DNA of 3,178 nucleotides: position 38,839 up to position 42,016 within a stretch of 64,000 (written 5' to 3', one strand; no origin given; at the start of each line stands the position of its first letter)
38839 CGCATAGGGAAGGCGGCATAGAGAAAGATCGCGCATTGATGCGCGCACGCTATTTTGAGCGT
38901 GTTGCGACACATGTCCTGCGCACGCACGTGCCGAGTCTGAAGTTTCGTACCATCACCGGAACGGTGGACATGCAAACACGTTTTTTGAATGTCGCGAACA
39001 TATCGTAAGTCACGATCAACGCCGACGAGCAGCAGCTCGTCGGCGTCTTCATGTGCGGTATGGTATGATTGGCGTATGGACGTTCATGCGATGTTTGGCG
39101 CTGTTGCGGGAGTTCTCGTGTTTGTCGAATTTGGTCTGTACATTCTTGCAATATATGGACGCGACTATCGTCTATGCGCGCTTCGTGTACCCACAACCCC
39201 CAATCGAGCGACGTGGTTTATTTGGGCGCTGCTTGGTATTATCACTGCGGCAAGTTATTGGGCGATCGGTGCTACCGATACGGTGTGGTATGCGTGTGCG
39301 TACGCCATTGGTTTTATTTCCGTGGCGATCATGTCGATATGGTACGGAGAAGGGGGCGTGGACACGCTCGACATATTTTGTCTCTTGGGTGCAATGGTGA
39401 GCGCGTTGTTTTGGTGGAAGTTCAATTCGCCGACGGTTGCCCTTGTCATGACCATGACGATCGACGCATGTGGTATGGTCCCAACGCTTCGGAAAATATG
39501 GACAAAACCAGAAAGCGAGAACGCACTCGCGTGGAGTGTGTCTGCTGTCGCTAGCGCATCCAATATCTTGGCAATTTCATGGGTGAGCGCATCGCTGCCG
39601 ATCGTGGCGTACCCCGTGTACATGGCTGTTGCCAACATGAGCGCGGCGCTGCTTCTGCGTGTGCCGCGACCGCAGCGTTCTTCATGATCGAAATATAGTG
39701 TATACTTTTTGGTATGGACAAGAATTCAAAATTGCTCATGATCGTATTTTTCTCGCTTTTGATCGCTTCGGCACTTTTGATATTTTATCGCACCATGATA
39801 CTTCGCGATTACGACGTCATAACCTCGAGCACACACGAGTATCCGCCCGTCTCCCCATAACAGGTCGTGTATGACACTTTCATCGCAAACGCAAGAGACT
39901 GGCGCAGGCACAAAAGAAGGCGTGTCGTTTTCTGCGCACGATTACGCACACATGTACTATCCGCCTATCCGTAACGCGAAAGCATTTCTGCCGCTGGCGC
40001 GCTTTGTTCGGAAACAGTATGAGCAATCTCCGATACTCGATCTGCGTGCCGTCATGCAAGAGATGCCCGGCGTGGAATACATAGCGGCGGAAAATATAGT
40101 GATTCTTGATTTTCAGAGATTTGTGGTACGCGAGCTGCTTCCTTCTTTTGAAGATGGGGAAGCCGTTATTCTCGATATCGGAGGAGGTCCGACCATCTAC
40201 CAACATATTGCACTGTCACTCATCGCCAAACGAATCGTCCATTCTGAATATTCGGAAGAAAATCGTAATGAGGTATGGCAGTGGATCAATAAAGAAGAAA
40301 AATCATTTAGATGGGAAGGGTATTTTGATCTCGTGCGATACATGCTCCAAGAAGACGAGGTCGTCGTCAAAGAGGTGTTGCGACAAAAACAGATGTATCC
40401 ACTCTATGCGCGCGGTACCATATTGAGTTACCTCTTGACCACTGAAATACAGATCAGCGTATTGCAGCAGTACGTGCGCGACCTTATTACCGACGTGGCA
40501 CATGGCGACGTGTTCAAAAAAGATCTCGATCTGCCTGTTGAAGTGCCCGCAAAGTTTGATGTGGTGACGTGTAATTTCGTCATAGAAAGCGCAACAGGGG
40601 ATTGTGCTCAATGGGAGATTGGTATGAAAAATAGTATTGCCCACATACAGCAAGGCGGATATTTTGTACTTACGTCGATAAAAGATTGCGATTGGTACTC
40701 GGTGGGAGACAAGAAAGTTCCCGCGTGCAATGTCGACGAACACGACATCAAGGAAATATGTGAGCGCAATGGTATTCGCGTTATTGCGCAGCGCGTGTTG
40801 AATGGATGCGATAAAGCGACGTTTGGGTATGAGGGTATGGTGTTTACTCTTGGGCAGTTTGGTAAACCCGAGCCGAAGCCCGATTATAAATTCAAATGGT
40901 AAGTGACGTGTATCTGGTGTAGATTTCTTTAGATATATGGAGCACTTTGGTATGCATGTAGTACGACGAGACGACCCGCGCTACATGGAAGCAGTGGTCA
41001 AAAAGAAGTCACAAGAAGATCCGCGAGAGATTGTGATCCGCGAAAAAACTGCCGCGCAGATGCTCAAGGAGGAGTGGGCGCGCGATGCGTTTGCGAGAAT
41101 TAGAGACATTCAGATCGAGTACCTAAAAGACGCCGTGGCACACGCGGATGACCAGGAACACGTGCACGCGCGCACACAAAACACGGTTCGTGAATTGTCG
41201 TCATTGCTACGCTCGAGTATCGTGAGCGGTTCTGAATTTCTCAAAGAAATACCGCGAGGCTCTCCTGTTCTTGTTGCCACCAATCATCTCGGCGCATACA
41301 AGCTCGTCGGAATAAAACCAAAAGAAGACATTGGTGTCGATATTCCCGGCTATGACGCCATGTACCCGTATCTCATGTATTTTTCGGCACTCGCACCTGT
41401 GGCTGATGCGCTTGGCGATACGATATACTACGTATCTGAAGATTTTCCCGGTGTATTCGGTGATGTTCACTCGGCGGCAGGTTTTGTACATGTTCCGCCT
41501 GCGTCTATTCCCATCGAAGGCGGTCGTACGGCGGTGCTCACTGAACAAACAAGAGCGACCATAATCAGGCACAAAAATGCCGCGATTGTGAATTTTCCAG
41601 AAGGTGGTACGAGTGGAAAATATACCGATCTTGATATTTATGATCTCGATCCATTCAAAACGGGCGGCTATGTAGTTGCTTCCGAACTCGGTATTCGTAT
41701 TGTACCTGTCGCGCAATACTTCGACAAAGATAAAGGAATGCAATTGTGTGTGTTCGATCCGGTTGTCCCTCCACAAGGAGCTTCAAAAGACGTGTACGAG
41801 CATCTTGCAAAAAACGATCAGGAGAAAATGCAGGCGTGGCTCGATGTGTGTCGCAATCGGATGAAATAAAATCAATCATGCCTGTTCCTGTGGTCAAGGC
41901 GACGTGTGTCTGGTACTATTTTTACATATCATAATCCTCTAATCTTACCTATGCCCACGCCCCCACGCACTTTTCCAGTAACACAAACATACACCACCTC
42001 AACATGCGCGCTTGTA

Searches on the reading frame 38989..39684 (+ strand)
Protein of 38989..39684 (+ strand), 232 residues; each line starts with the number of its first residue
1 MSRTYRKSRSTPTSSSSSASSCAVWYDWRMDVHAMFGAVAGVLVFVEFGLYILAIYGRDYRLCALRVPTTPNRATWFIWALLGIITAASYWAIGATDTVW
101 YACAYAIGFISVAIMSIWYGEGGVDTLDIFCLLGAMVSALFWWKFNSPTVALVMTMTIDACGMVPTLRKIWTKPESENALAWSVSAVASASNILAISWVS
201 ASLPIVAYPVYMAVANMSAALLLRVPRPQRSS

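Call 8: search_protein_families(library=pfam, proteins=[window:38989-39684:+], max_evalue=0.001)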
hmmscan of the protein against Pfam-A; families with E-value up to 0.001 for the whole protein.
window:38989-39684:+ (232 aa): 0 families

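Call 23: search_protein_families(library=pfam, proteins=[window:38989-39684:+], max_evalue=5)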
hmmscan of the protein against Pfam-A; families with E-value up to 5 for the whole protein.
window:38989-39684:+ (232 aa): 0 families

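Call 24: search_protein_families(library=ncbifam, proteins=[window:38989-39684:+], max_evalue=1)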
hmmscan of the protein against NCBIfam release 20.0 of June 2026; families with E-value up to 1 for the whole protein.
window:38989-39684:+ (232 aa): 0 families

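Call 35: find_homologous_proteins(query=A3, max_evalue=0.001)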
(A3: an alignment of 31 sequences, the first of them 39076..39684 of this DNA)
Query A3 (31 sequences) (203 aa, profile of the alignment): 33 proteins with E <= 0.001 among 8000 candidates.
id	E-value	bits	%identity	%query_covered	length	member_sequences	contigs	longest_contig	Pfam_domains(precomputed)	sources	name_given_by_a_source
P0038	7.2e-58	213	100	100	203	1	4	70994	-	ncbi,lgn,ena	-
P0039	6.9e-56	207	59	98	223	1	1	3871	-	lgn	-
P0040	8.2e-54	200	24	91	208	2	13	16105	-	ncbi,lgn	-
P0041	3.5e-53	198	26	91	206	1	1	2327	-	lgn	-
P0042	4.7e-53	198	29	94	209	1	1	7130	-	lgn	-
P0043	1.4e-51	193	26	88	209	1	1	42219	-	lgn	-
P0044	3.3e-50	188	44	95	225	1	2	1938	-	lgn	-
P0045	2.4e-49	186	29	96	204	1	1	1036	-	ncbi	-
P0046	1.0e-48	184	26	100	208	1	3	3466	-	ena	-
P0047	3.7e-48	182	50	93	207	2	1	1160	-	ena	-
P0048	2.4e-47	179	30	92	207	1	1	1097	-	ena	-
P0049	5.3e-46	175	26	83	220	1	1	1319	-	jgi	-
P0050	8.4e-42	161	29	96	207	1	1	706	-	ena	-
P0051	2.6e-41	159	48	98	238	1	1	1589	-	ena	-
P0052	9.7e-39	151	42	71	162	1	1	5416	-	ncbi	ncbi:MAG: hypothetical protein AAFY54_14840, partial [Cyanobacteria bacterium J06648_10]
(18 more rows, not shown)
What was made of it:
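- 39076..39687 (+): c2: 203 aa 7TM protein of PQ-loop/SWEET-like fold. It is the usual convergent neighbour of SET1, here displaced 7.5 kb upstream. P0038 confirms the 203 aa call (call 35).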

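Call 45: predict_structure(alignment_id=A4)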
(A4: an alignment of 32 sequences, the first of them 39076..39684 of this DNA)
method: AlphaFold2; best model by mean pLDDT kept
length: 203 residues; sequences in the alignment: 32
mean_pLDDT: 92.3   pTM: 0.88
mean pLDDT of the five models: 92.3, 91.8, 91.6, 91.5, 91.3
residues with pLDDT >= 90: 177; 70-90: 15; 50-70: 11; < 50: 0
segments of 3 or more residues with pLDDT < 50: none
pLDDT, mean of each block of 10 residues (from residue 1): 94 98 85 65 95 96 94 98 97 91 91 90 94 94 94 97 97 94 98 92 65
secondary structure, 60 per line:
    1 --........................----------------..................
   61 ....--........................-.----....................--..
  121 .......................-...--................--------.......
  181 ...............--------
elements in order: H3-26 H44-64 H67-90 H97-116 H119-143 H150-165 H174-195
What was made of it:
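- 39076..39687 (+): AF2 pLDDT 92, pTM 0.88, 7 helices (call 45).
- On PQ-loop / SWEET (3+1+3 seven-helix) fold, for c2: AF2 pLDDT 92 with 7 helices (call 45).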

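Call 50: fold_search(model_id=the predicted structure, library=pdb)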
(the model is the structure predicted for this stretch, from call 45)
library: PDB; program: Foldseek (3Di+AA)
matches with E <= 10: 253; with E <= 0.001: 0
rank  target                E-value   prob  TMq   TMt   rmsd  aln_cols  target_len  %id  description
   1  8apy_A                3.8e-02  1.00  0.60  0.60   5.8       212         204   14  Crystal structure of the H12A variant of the KDEL receptor bound to sybody (released 2023-08-23)
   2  5ctg_C                4.6e-02  1.00  0.50  0.48   7.8       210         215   12  The 3.1 A resolution structure of a eukaryotic SWEET transporter (released 2015-10-28)
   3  6i6h_A                6.7e-02  1.00  0.57  0.56   5.7       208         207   13  Crystal structure of the KDEL receptor in the peptide bound state (released 2019-02-27)
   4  5xpd                  7.0e-02  1.00  0.56  0.45   6.1       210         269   10  Sugar transporter of AtSWEET13 in inward-facing state with a substrate analog (released 2017-09-13)
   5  7oye_A                8.8e-02  0.99  0.54  0.53   5.9       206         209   13  Crystal structure of the KDEL receptor bound to HDEL peptide at pH 7.0 (released 2022-07-13)
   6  8dkw_P                9.2e-02  1.00  0.59  0.40   5.6       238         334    8  Cryo-EM structure of cystinosin N288K mutant in a cytosol-open state at pH5.0 (released 2022-09-21)
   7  5ctg_A                9.2e-02  0.93  0.43  0.41   8.6       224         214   12  The 3.1 A resolution structure of a eukaryotic SWEET transporter (released 2015-10-28)
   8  8dke_P                1.3e-01  0.99  0.55  0.38   5.8       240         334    8  Cryo-EM structure of cystinosin in a cytosol-open state (released 2022-09-21)
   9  6i6b                  1.7e-01  1.00  0.58  0.58   6.0       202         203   13  Crystal structure of the KDEL receptor in the peptide free state. (released 2019-02-27)
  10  6y7v_A                1.8e-01  0.99  0.56  0.55   5.3       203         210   12  Crystal structure of the KDEL receptor bound to HDEL peptide at pH 6.0 (released 2021-02-10)
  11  5cth_A                2.4e-01  0.96  0.52  0.50   7.7       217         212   12  The 3.7 A resolution structure of a eukaryotic SWEET transporter (released 2015-10-28)
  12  8dyp_A                4.0e-01  0.96  0.57  0.39   6.0       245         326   10  Crystal structure of human cystine transporter cystinosin (released 2022-11-16)
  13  7zkz_A                4.6e-01  0.87  0.49  0.45   7.0       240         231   10  Crystal structure of cystinosin from Arabidopsis thaliana bound to two nanobodies (released 2022-08-31)
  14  5cth_C                4.8e-01  0.77  0.46  0.45   7.8       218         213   12  The 3.7 A resolution structure of a eukaryotic SWEET transporter (released 2015-10-28)
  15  4jq6_B                5.5e-01  0.25  0.30  0.30   9.8       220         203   13  Crystal structure of blue light-absorbing proteorhodopsin from Med12 at 2.3 Angstrom (released 2013-05-08)
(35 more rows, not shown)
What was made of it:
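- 39076..39687 (+): Foldseek top hits are KDEL receptor, SWEET and cystinosin, TM 0.55-0.60 (call 50).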

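Call 85: find_encoding_contigs(protein=P0038, flank=500, max_places=4)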
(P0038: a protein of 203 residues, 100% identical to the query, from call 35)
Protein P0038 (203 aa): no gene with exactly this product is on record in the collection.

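Call 96: search_protein_families(library=padloc, proteins=[window:39076-39684:+], max_evalue=0.001)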
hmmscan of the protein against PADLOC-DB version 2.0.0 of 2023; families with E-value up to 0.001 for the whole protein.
window:39076-39684:+ (203 aa): 0 families

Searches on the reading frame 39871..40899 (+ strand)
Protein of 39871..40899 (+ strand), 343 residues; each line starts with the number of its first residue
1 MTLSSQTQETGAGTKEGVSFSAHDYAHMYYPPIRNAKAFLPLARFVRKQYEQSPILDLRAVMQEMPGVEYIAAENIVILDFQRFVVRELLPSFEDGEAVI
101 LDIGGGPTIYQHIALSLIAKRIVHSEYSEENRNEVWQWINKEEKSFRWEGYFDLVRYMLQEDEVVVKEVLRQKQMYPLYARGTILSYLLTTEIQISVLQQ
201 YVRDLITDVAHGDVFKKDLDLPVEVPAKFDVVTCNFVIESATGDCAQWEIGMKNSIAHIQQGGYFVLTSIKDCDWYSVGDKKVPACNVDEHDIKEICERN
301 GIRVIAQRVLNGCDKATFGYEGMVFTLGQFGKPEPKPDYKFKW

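Call 3: search_protein_families(library=pfam, proteins=[window:39871-40899:+], max_evalue=0.01)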
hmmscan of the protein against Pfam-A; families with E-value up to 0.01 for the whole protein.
window:39871-40899:+ (343 aa): 3 families
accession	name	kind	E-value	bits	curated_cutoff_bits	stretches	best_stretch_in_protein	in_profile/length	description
PF01234.23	NNMT_PNMT_TEMT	-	1.9e-33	116.2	25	2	196-326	126-257/261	NNMT/PNMT/TEMT family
PF13489.12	Methyltransf_23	-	0.00083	19.6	27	1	89-305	16-162/164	Methyltransferase domain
PF03291.22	mRNA_G-N7_MeTrfase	-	0.0088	15.6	26.6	0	209-268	121-181/315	mRNA (guanine-N(7))-methyltransferase domain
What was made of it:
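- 39871..40902 (+): NNMT/PNMT/TEMT-family SAM-dependent N-methyltransferase. It is a recurrent alternative member of the cluster. PF01234 E 1.9e-33 (call 3).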

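Call 96: search_protein_families(library=padloc, proteins=[window:39871-40899:+], max_evalue=0.001)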
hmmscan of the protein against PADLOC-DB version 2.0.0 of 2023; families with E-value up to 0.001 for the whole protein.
window:39871-40899:+ (343 aa): 1 family
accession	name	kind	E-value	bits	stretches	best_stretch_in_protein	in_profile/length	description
PDLC04134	mad2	-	0.00018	18.5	1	97-272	292-399/492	mads_2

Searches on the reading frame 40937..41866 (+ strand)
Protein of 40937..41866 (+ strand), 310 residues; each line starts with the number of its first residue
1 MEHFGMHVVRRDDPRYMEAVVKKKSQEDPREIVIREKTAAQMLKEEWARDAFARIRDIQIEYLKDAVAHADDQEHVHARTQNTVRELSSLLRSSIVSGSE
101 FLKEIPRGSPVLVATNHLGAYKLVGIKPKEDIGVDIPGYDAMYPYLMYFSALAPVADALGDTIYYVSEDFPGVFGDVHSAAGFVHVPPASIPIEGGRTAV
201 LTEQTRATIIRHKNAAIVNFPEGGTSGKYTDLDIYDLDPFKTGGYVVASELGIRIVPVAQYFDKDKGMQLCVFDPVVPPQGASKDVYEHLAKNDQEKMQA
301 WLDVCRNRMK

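Call 3: search_protein_families(library=pfam, proteins=[window:40937-41866:+], max_evalue=0.01)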
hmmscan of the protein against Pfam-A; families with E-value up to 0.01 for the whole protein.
window:40937-41866:+ (310 aa): 1 family
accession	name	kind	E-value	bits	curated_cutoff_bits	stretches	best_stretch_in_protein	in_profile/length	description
PF01553.26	Acyltransferase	-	2.5e-05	24.5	23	1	201-259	79-130/132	Acyltransferase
